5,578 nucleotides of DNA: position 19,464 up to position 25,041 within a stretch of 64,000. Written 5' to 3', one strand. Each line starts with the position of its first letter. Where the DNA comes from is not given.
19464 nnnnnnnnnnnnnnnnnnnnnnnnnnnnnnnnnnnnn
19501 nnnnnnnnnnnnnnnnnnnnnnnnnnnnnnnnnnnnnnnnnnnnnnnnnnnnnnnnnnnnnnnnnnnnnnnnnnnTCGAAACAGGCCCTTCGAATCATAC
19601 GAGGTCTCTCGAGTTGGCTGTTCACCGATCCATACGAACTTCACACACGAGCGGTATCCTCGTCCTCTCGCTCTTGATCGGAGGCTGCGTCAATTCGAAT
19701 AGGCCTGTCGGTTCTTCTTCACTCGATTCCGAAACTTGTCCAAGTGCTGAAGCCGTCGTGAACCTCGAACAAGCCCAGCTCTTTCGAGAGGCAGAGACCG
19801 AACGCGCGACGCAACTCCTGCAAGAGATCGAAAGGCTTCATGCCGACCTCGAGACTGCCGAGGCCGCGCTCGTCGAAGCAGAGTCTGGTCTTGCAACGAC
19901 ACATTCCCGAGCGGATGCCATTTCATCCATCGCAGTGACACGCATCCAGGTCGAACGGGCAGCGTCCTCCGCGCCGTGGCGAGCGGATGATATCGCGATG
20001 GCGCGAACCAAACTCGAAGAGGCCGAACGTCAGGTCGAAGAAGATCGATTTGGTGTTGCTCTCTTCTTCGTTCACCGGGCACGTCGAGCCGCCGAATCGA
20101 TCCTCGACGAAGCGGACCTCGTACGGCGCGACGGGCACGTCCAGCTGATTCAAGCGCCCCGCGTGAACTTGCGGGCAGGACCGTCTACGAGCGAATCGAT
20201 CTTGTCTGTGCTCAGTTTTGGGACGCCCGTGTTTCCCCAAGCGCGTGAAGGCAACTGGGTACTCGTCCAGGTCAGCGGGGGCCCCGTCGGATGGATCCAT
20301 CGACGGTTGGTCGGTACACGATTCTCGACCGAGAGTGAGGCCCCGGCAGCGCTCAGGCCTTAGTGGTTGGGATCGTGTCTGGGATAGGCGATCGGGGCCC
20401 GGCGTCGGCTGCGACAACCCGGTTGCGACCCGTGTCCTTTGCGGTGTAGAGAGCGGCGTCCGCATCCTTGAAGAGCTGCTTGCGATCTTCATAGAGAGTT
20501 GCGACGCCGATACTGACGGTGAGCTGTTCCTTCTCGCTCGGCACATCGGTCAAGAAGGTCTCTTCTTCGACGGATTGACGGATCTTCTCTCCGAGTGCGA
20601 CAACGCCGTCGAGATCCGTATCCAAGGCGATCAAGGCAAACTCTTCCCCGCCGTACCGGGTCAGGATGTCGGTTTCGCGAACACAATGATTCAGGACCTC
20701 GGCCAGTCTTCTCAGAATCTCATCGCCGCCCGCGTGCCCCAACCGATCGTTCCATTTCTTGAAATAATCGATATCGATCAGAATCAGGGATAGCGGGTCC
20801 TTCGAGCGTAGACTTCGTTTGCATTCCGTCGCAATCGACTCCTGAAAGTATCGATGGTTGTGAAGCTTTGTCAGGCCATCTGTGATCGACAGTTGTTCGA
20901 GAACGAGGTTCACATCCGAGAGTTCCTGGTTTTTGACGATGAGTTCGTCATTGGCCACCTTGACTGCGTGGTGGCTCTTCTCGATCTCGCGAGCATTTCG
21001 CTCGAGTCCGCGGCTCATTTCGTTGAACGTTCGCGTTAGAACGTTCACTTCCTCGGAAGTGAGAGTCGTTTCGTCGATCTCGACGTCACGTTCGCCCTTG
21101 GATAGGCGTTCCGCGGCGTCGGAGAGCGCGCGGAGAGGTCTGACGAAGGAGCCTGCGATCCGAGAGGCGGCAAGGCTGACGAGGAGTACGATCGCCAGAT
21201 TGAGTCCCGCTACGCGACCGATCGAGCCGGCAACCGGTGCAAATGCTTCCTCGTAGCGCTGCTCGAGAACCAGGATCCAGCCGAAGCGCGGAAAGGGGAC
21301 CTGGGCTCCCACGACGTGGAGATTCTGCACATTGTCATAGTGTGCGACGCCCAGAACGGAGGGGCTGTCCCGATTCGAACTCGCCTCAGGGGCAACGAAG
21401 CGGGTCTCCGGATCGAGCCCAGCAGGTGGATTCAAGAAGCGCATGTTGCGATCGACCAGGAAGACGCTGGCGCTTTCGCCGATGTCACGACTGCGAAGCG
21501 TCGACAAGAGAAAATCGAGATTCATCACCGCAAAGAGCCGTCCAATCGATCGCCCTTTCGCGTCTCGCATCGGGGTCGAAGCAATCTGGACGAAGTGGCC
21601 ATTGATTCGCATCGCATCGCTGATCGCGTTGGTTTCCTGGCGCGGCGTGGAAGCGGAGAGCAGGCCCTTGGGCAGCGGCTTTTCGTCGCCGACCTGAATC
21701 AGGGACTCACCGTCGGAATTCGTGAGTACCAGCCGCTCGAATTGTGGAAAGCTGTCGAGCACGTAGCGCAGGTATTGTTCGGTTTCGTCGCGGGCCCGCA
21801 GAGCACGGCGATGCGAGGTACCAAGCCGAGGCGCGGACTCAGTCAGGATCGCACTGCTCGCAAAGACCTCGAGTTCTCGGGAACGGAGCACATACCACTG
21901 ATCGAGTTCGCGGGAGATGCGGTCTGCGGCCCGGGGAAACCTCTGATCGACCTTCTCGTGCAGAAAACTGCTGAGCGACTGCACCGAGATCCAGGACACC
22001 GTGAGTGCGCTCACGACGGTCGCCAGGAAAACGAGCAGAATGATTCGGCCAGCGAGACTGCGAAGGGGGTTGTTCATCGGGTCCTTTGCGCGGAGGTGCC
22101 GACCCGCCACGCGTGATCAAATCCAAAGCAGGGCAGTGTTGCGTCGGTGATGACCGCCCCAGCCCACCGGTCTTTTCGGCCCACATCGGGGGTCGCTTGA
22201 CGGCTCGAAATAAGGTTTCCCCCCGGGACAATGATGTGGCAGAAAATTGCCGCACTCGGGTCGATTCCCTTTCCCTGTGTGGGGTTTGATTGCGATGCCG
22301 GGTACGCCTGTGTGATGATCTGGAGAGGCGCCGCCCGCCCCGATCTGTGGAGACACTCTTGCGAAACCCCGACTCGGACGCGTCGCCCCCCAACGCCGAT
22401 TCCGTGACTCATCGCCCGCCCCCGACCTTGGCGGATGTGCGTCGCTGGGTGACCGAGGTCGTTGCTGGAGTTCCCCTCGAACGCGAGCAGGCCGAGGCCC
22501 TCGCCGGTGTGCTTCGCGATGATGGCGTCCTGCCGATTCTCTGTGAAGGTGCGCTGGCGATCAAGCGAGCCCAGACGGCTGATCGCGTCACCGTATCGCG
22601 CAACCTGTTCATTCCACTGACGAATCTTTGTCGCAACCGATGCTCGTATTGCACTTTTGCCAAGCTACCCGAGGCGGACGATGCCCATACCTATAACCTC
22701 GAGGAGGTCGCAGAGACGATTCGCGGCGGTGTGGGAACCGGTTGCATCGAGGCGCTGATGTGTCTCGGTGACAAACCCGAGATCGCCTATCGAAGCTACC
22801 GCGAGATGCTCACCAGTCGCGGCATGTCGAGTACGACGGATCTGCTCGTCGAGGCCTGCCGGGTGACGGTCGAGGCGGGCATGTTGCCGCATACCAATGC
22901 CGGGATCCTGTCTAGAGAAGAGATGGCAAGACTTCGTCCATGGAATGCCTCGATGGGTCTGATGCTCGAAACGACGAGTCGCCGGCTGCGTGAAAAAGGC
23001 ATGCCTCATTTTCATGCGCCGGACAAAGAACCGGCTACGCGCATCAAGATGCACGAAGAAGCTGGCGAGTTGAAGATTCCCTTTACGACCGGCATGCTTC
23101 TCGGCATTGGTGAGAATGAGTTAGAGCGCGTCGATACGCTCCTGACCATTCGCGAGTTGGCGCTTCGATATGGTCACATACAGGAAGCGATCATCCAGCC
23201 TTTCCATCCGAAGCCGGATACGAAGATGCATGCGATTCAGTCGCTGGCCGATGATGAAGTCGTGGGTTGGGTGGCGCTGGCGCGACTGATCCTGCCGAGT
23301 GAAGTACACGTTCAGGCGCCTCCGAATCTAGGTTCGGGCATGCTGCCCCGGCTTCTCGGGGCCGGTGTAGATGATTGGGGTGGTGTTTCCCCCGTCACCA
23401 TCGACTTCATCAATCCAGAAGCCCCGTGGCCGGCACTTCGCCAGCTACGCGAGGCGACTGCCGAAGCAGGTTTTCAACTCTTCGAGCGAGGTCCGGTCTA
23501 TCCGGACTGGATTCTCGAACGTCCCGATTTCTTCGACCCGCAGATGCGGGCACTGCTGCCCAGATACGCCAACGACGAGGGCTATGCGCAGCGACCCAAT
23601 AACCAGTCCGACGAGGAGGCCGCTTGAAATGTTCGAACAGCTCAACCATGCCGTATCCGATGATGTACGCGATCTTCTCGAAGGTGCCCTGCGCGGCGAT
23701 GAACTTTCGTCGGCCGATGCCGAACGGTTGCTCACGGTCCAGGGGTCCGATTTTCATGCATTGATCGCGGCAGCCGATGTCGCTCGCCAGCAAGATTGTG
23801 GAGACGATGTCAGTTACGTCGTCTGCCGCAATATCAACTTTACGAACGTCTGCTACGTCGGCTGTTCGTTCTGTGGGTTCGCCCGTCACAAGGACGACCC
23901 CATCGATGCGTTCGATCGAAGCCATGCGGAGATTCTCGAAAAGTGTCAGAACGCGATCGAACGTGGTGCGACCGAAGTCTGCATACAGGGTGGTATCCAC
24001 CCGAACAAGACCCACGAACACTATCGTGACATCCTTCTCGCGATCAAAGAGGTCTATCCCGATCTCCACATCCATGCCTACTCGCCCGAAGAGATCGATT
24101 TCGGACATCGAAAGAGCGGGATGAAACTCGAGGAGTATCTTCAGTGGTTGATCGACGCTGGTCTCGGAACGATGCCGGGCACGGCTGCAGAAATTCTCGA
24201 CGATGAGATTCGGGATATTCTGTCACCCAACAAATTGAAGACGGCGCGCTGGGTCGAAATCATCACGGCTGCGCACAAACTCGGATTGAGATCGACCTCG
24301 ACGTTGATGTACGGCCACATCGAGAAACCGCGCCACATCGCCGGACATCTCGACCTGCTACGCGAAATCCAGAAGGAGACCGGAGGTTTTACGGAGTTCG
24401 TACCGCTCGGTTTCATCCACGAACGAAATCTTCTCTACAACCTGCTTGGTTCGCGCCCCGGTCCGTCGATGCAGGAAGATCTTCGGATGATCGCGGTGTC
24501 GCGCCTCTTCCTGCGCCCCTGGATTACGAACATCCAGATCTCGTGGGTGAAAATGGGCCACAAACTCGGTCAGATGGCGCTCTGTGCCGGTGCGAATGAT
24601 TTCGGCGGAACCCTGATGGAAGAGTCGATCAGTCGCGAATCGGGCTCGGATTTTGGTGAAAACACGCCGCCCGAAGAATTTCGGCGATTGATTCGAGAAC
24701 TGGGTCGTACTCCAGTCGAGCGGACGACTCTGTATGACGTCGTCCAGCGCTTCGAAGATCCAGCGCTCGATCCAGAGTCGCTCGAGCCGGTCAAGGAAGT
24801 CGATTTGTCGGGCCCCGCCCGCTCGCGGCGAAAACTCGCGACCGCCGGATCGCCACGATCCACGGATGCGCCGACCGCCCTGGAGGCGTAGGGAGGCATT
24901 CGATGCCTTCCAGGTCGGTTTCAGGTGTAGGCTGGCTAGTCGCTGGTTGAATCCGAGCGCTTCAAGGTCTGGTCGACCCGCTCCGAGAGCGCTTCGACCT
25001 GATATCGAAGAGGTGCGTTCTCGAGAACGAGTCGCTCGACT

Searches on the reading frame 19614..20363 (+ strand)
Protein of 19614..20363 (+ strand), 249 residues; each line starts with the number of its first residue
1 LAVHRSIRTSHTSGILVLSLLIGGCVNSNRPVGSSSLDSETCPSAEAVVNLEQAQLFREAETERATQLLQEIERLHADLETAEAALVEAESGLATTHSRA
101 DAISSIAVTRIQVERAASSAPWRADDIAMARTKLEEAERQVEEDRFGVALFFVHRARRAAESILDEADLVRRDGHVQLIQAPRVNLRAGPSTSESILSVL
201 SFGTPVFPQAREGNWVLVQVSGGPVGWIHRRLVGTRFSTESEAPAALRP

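Call 4: search_protein_families(library=pfam, proteins=[window:19614-20363:+])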
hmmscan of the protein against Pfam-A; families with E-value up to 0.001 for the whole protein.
window:19614-20363:+ (249 aa): 2 families
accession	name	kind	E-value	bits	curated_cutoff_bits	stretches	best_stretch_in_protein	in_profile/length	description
PF08239.17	SH3_3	-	6.3e-11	42.7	27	1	183-233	2-53/54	Bacterial SH3 domain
PF06347.19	SH3_4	-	2.5e-09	37.2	24.1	1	181-233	2-54/56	Bacterial SH3 domain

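Call 6: search_protein_families(library=ncbifam, proteins=[window:19614-20363:+], max_evalue=0.00001)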
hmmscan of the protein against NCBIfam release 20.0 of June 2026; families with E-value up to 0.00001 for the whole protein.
window:19614-20363:+ (249 aa): 1 family
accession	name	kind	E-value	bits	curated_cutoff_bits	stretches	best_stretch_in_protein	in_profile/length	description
TIGR04211.1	SH3_and_anchor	equivalog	2.1e-07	30.8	65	0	183-244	7-69/198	TIGR04211 family SH3 domain-containing protein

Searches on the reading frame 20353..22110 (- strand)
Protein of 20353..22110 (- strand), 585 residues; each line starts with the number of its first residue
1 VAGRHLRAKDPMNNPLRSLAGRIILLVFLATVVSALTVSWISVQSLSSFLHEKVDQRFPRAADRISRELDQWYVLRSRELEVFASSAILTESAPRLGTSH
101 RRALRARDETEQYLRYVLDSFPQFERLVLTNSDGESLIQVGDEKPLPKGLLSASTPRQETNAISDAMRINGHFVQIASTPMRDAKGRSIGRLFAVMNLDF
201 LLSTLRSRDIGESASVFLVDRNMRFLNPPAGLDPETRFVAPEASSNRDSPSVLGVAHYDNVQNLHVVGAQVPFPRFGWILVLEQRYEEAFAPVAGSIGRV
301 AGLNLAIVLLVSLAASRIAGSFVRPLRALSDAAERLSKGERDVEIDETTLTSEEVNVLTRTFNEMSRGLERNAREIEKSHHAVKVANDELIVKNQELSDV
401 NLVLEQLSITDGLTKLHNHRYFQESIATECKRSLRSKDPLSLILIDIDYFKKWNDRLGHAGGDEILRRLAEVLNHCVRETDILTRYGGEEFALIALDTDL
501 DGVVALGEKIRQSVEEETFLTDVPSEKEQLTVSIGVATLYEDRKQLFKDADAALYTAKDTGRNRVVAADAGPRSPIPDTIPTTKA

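Call 4: search_protein_families(library=pfam, proteins=[window:20353-22110:-])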
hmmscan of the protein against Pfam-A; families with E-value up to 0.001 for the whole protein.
window:20353-22110:- (585 aa): 3 families
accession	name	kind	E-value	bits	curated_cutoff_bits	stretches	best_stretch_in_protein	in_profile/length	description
PF00990.26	GGDEF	-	8.2e-45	152.9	23.8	1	409-564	2-161/161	Diguanylate cyclase, GGDEF domain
PF02743.24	dCache_1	-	8.9e-08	32.4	45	1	51-281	4-238/240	Cache domain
PF00672.30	HAMP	-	1.3e-07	32.3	25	1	318-370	2-52/53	HAMP domain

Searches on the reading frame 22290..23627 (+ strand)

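Call 4: search_protein_families(library=pfam, proteins=[window:22290-23627:+])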
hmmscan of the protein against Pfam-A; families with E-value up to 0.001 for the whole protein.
window:22290-23627:+ (445 aa): 1 family
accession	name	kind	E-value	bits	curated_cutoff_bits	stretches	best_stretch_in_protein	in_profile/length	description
PF04055.27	Radical_SAM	-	6.1e-12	46.5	29.5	1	108-284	1-163/166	Radical SAM superfamily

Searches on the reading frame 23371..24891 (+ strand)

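Call 4: search_protein_families(library=pfam, proteins=[window:23371-24891:+])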
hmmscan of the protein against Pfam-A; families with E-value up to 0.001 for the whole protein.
window:23371-24891:+ (506 aa): 2 families
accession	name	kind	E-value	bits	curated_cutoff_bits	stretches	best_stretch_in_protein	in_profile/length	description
PF19288.4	CofH_C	-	5.9e-20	71.8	27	1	339-458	3-119/125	CofH/MqnC C-terminal region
PF04055.27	Radical_SAM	-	2.1e-18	67.5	29.5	1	155-330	1-166/166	Radical SAM superfamily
